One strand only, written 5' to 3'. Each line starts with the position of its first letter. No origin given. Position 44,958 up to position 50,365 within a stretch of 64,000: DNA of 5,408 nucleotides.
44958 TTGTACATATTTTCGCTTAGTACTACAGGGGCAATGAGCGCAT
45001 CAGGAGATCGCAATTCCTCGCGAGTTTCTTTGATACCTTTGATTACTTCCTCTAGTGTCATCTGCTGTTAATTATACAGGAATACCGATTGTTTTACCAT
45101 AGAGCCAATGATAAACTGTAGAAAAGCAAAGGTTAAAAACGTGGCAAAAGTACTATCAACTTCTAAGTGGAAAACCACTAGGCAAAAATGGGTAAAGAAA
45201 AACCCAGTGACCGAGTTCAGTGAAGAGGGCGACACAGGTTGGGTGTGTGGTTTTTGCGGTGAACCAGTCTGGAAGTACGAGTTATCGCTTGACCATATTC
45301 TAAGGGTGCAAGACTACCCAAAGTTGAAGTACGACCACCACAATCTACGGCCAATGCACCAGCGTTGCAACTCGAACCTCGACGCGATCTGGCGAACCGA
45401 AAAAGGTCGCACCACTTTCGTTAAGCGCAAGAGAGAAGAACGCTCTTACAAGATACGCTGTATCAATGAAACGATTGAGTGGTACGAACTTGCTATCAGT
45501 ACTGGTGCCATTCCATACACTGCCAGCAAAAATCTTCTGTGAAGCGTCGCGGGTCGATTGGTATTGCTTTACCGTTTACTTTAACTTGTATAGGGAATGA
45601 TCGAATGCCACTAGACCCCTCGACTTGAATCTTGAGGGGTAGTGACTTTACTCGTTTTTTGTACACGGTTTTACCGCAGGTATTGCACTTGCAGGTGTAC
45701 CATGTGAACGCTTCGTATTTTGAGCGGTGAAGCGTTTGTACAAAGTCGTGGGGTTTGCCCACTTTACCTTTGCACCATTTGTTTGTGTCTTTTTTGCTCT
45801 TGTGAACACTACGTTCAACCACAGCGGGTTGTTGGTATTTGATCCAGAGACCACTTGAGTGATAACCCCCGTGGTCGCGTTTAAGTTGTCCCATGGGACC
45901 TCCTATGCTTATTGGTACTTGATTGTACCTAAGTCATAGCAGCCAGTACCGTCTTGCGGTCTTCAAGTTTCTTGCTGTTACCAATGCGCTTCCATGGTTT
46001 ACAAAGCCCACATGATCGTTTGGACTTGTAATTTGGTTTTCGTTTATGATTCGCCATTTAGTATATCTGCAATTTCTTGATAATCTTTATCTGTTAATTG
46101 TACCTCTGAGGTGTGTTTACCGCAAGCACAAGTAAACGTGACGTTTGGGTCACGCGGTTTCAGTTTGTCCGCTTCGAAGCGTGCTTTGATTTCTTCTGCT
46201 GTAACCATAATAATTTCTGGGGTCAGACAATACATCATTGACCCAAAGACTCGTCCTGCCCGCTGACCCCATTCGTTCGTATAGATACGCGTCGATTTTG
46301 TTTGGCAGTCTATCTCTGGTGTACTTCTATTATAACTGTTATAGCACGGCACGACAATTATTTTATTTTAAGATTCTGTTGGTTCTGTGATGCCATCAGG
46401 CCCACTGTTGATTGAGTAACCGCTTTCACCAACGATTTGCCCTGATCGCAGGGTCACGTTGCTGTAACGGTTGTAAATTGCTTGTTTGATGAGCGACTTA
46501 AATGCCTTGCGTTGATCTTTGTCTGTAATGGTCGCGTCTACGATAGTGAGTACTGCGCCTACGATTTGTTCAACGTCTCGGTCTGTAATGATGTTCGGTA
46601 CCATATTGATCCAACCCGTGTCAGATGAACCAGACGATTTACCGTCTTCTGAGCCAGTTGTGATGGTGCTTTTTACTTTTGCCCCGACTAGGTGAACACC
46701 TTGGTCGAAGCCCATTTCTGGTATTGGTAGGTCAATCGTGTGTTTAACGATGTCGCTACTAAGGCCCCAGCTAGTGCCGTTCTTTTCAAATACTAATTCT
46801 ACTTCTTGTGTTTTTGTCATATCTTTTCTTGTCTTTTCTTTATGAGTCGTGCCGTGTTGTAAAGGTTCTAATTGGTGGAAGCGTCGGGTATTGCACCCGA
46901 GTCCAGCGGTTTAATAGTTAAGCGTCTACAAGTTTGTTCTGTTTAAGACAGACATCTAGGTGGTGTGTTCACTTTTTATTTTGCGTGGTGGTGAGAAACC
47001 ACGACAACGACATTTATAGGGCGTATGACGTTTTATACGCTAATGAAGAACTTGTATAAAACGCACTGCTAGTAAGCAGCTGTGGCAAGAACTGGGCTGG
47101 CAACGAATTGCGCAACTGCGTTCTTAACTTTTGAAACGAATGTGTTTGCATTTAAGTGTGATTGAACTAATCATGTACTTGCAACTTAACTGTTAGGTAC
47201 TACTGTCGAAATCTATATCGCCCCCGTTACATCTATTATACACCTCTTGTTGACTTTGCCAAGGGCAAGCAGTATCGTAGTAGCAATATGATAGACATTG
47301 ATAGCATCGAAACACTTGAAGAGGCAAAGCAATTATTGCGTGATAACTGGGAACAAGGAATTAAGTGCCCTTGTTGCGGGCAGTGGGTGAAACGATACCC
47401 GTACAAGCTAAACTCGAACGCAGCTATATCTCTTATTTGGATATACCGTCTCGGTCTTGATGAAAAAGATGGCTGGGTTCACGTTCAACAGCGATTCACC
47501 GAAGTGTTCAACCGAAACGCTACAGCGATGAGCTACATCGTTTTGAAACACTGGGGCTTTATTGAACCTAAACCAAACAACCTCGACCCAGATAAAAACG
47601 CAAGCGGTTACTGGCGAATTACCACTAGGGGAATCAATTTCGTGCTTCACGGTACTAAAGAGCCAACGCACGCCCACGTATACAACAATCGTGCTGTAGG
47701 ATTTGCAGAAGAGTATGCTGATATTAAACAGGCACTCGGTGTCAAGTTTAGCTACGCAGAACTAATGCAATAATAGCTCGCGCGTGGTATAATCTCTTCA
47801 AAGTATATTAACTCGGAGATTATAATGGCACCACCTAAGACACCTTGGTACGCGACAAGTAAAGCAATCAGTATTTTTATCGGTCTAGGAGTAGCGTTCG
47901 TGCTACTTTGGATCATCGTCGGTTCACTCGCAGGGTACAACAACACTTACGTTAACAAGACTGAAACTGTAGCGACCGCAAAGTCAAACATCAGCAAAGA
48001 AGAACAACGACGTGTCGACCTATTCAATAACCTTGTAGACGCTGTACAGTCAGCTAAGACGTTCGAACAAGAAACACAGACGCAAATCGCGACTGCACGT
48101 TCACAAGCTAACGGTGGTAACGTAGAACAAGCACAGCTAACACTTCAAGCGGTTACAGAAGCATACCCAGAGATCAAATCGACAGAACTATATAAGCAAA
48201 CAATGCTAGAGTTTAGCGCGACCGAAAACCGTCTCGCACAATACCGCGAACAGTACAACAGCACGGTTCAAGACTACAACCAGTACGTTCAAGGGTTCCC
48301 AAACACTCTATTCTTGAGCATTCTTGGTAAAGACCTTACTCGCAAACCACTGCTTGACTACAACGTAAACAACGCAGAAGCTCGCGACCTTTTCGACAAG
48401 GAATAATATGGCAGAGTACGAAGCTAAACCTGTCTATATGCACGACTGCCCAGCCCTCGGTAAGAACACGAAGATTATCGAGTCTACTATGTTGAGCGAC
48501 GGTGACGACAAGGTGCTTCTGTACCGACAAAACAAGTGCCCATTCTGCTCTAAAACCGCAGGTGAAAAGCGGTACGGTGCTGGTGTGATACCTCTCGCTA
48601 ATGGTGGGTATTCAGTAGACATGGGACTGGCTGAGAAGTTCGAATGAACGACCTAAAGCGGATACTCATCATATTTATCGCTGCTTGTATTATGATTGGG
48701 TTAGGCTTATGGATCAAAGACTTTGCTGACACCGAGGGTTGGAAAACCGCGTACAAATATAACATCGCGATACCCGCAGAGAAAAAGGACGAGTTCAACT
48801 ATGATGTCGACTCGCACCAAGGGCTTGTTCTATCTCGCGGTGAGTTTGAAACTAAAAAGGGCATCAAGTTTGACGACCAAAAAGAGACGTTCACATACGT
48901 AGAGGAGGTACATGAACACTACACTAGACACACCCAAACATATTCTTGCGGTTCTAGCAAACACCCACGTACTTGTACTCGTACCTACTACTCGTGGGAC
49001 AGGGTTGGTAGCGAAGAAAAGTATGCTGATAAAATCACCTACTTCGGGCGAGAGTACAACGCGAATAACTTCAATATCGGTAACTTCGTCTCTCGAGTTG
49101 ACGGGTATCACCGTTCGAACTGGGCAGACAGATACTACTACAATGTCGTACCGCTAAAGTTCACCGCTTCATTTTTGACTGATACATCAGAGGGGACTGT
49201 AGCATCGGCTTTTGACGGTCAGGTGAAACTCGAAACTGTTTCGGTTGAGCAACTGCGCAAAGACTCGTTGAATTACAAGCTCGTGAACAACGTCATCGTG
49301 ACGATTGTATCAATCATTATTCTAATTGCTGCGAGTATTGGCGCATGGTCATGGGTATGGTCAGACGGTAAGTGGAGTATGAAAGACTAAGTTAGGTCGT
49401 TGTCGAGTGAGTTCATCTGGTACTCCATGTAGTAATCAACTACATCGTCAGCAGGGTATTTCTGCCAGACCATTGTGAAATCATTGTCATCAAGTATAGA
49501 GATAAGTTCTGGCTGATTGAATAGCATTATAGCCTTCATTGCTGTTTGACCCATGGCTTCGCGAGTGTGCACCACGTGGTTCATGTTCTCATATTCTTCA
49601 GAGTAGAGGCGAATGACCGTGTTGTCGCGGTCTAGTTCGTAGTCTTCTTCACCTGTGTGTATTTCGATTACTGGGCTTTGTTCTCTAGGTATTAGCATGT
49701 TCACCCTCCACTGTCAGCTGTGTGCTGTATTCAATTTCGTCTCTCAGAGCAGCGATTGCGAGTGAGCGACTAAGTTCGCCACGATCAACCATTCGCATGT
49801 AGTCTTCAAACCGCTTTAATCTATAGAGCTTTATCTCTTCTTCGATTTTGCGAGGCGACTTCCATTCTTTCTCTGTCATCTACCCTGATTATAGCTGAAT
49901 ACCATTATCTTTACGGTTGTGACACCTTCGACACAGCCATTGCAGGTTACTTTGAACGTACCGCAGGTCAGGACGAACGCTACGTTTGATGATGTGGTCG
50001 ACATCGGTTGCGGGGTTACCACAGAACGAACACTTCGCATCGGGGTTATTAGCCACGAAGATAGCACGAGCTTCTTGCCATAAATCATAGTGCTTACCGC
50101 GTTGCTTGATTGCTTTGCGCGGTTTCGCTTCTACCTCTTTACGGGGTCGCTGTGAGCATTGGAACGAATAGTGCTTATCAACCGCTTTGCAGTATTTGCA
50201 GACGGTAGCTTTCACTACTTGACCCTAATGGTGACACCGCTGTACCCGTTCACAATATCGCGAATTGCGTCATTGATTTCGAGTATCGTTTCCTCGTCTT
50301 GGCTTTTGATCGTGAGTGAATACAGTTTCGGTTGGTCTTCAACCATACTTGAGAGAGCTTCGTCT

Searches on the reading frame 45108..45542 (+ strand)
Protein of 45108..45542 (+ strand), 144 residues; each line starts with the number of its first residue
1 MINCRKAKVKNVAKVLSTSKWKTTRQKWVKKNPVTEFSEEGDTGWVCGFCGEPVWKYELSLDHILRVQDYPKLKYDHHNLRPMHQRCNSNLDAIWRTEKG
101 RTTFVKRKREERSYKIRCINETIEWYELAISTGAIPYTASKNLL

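Call 95: search_protein_families(library=pfam, proteins=[window:45108-45542:+], max_evalue=0.01)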
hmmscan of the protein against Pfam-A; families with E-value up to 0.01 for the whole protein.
window:45108-45542:+ (144 aa): 1 family
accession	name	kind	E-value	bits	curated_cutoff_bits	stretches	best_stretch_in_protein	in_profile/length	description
PF01844.29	HNH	-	1.9e-05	25.2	21.4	1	47-90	1-43/47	HNH endonuclease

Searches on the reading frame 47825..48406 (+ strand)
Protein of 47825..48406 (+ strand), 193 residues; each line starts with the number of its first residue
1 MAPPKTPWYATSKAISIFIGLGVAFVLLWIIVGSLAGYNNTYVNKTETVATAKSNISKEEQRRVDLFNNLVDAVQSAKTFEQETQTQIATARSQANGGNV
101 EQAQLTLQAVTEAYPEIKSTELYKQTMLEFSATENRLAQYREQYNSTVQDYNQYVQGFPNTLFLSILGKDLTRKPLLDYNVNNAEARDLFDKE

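Call 53: search_protein_families(library=pfam, proteins=[window:47825-48406:+], max_evalue=0.01)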
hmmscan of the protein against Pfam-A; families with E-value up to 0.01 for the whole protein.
window:47825-48406:+ (193 aa): 2 families
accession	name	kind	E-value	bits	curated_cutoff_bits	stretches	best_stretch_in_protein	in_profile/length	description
PF04011.17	LemA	-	5.4e-25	88.4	26.2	1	53-171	2-129/149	LemA family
PF13174.12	TPR_6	-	0.00089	20.2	26.3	0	90-116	6-32/33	Tetratricopeptide repeat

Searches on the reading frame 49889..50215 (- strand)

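Call 96: search_protein_families(library=pfam, proteins=[window:49889-50215:-], max_evalue=0.01)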
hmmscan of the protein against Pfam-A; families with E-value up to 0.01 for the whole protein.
window:49889-50215:- (108 aa): 4 families
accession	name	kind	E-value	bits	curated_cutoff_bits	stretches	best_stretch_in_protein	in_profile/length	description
PF01844.29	HNH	-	1.4e-08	35.2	21.4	1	62-104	1-46/47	HNH endonuclease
PF14279.12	HNH_5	-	0.00017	21.9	27.5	1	62-105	1-46/56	HNH endonuclease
PF06689.19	zf-C4_ClpX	-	0.0011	19.3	27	1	61-77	2-18/39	ClpX C4-type zinc finger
PF16784.11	HNHc_6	-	0.0044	17.1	26.6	1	38-102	104-172/204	Putative HNHc nuclease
